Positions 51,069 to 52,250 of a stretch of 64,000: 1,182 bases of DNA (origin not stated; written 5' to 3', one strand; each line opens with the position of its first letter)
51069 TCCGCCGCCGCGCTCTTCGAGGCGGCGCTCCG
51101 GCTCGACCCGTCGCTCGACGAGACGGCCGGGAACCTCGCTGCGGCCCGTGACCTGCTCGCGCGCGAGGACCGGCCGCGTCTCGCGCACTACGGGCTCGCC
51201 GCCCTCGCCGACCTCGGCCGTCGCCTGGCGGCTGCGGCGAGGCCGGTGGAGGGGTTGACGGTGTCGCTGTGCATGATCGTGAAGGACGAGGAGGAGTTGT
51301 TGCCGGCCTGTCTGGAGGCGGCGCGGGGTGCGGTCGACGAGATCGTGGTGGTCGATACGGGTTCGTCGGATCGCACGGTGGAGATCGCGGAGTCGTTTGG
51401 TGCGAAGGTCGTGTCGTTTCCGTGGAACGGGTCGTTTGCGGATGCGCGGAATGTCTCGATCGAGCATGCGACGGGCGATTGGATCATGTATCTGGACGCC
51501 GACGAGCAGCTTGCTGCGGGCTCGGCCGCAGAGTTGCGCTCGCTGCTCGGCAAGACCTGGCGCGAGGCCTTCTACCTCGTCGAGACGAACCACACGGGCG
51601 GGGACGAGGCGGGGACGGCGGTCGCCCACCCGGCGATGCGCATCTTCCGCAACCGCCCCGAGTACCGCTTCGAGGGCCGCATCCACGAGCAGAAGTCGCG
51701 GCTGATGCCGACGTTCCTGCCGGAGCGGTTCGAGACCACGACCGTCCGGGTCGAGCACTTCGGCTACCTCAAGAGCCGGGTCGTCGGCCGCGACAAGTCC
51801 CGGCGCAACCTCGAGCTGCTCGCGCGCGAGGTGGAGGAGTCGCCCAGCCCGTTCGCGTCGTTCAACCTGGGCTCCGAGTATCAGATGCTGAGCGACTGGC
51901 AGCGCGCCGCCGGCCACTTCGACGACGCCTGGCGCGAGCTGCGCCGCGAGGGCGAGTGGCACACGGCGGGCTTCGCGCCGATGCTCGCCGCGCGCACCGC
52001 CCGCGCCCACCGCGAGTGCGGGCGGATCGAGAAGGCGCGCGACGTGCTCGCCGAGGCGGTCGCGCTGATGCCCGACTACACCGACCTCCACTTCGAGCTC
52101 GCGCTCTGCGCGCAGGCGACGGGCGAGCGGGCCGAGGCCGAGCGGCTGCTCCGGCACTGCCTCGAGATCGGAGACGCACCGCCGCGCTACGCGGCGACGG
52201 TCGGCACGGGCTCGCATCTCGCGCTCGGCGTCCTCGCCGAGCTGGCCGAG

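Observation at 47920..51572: A 354-bp perfectly identical block with atypical codon usage shared by the two glycosyltransferase genes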

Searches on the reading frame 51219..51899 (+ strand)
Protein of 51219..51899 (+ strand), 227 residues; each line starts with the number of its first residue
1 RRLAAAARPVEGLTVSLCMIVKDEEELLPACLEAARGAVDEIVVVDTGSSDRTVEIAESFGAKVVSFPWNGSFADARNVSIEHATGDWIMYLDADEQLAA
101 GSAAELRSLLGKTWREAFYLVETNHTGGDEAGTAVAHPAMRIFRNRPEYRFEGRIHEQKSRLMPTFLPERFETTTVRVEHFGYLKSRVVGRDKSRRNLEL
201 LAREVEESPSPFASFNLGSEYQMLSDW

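Call 16: find_related_loci(query=A1, collection=genome_contigs, flank=10000)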
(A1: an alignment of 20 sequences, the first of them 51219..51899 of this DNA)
Query A1 (227 aa) in genome_contigs; peptide patterns used: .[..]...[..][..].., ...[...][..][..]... (x = any residue, [..] = any of these).
600 stretches matched a pattern (row limit reached: there are more); 580 encode a relative of the query (tblastn E <= 1e-3); the best 80 are kept; 80 distinct loci.
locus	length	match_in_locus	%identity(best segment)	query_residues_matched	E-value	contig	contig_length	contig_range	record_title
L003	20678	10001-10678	70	1-226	4e-111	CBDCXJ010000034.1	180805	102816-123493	MAG: Gaiellaceae bacterium isolate 5b833b31-763d-41a9-83c8-cc356e1f4743 genome assembly, contig: contig_34, whole genome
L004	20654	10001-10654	71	9-226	9e-110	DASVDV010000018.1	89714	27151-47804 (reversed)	MAG TPA_asm: Gaiellaceae bacterium isolate SMAG_U2042 k141_83617, whole genome shotgun sequence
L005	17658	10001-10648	71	11-226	1e-106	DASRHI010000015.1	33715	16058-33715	MAG TPA_asm: Gaiellaceae bacterium isolate SMAG_U10080 k141_193045, whole genome shotgun sequence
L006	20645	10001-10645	70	12-226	8e-106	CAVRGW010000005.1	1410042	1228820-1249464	MAG: uncultured Actinomycetes bacterium isolate MFD05442.bin.2.232 genome assembly, contig: contig_4769, whole genome sh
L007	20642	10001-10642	69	13-226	2e-102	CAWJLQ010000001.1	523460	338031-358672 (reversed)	MAG: uncultured Actinomycetes bacterium isolate MFD02416.bin.1.334 genome assembly, contig: contig_10032, whole genome s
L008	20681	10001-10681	65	1-226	4e-98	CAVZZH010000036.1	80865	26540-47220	MAG: uncultured Solirubrobacterales bacterium isolate MFD06085.bin.2.69 genome assembly, contig: contig_52598, whole gen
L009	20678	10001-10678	67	2-226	1e-97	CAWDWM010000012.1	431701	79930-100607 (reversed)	MAG: uncultured Actinomycetes bacterium isolate MFD05442.bin.2.72 genome assembly, contig: contig_9928, whole genome sho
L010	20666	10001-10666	65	1-221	1e-94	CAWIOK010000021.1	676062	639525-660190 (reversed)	MAG: uncultured Solirubrobacterales bacterium isolate MFD05442.bin.1.93 genome assembly, contig: contig_8191, whole geno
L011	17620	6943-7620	61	3-227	2e-93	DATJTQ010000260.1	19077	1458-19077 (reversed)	MAG TPA_asm: Solirubrobacteraceae bacterium isolate SMAG_U15024 k141_2368354, whole genome shotgun sequence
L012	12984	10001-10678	65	2-226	9e-93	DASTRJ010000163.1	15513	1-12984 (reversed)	MAG TPA_asm: Capillimicrobium sp. isolate SMAG_U2249 k141_406431, whole genome shotgun sequence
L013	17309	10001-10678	70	1-226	2e-111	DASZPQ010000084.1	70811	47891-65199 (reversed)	MAG TPA_asm: Gaiellaceae bacterium isolate SMAG_U5975 k141_591734, whole genome shotgun sequence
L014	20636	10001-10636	66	11-221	3e-91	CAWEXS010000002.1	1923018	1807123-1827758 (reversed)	MAG: uncultured Solirubrobacterales bacterium isolate MFD05513.bin.1.6 genome assembly, contig: contig_1905, whole genom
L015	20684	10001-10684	61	1-226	4e-90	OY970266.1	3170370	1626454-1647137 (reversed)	MAG: uncultured Actinomycetes bacterium isolate MFD09368.bin.c.3 genome assembly, chromosome: 1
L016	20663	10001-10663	62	7-226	7e-90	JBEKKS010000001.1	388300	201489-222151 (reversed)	MAG: Solirubrobacteraceae bacterium isolate SPRUCE 352 SPRUCE_352_1, whole genome shotgun sequence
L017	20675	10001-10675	61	3-226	3e-89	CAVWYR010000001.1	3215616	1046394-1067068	MAG: uncultured Solirubrobacteraceae bacterium isolate MFD01716.bin.1.35 genome assembly, contig: contig_20572, whole ge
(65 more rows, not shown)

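Call 37: find_related_loci(query=window:51219-51899:+, collection=metagenome_contigs, flank=10000)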
Query window:51219-51899:+ (227 aa) in metagenome_contigs; peptide patterns used: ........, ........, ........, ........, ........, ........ (x = any residue, [..] = any of these).
600 stretches matched a pattern (row limit reached: there are more); 568 encode a relative of the query (tblastn E <= 1e-3); the best 80 are kept; 80 distinct loci.
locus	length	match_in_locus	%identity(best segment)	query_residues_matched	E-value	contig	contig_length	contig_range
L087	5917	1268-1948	74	1-227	2e-115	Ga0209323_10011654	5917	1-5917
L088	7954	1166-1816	75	11-227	3e-113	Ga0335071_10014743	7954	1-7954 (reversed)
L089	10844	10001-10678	70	1-226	1e-111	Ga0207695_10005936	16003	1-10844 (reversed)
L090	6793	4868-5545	70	1-226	2e-111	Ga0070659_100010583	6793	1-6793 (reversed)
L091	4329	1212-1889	70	1-226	2e-111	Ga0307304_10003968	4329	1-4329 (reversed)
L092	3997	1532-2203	70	3-226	1e-110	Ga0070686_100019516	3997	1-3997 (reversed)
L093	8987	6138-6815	68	1-226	6e-108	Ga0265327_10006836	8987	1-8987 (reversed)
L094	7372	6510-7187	70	1-226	2e-107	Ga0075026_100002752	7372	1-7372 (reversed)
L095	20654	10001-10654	71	9-226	2e-105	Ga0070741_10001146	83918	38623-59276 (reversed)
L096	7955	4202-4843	71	13-226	8e-104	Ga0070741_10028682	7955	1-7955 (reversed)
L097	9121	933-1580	68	11-226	3e-103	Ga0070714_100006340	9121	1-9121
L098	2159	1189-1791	71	1-201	2e-104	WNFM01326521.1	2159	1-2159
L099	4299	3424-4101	66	2-226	2e-97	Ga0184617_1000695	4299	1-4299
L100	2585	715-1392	67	2-226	8e-100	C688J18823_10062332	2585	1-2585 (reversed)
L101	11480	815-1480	65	1-221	1e-95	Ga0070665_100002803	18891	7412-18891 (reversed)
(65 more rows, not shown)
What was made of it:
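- Tried and rejected: The scans of genome_contigs (call 16) and metagenome_contigs (call 37) returned 160 loci.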

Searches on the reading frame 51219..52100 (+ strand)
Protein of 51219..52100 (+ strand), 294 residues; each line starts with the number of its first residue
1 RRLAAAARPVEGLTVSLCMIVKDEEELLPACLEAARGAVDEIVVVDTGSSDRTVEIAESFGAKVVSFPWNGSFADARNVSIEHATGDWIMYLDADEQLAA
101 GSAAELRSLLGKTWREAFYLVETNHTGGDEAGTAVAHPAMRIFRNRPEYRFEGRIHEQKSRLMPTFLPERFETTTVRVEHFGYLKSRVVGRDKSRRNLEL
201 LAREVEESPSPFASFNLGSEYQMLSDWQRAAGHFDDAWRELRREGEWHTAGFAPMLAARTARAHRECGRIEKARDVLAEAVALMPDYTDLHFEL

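Call 60: search_solved_structures(query=window:51219-52100:+, max_evalue=0.001, show_alignments=1)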
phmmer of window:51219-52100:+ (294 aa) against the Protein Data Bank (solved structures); distinct sequences matched with E-value up to 0.001: 8.
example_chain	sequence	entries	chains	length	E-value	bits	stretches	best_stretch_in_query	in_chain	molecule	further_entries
22ao_A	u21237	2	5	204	4.3e-34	121.3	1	14-206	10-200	GmaR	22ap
7msp_A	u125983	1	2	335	8.9e-18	67.8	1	11-232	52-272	SPbeta prophage-derived glycosyltransferase SunS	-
7msn_A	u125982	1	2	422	1.6e-17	66.9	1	11-232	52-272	SPbeta prophage-derived glycosyltransferase SunS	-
7msk_A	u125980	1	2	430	2.6e-12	49.9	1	18-210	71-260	Glyco_trans_2-like domain-containing protein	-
7x9r_A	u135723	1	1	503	1.5e-08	37.5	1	154-285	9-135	Glycosyl transferase family 2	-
9omj_A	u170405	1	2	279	0.00015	24.4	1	25-97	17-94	Glycosyltransferase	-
9omm_A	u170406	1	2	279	0.00016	24.3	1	25-97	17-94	Glycosyltransferase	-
9omh_A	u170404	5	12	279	0.00016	24.3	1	25-97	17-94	Glycosyltransferase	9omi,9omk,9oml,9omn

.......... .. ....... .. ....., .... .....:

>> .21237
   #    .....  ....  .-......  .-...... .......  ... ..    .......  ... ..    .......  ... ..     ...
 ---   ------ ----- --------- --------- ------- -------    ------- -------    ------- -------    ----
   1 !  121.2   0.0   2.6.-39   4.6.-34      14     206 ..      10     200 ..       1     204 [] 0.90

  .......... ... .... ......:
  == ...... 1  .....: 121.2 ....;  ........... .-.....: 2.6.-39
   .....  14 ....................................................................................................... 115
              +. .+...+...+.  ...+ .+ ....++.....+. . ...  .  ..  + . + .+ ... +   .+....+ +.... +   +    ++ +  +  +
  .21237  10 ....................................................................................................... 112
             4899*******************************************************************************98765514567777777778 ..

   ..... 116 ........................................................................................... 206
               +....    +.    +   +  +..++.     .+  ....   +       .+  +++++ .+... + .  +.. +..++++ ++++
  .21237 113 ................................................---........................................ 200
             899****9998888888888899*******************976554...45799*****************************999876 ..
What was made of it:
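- On GmaR-like GT2+TPR flagellin glycosyltransferase: PDB 22ao GmaR, E = 4.3e-34, with LDADE aligned to IDADE (call 60).
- Closest known: GmaR of Listeria monocytogenes. Same: The domain that holds the block matches the GmaR catalytic domain (E = 4e-34, query residues 14-206, call 60).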
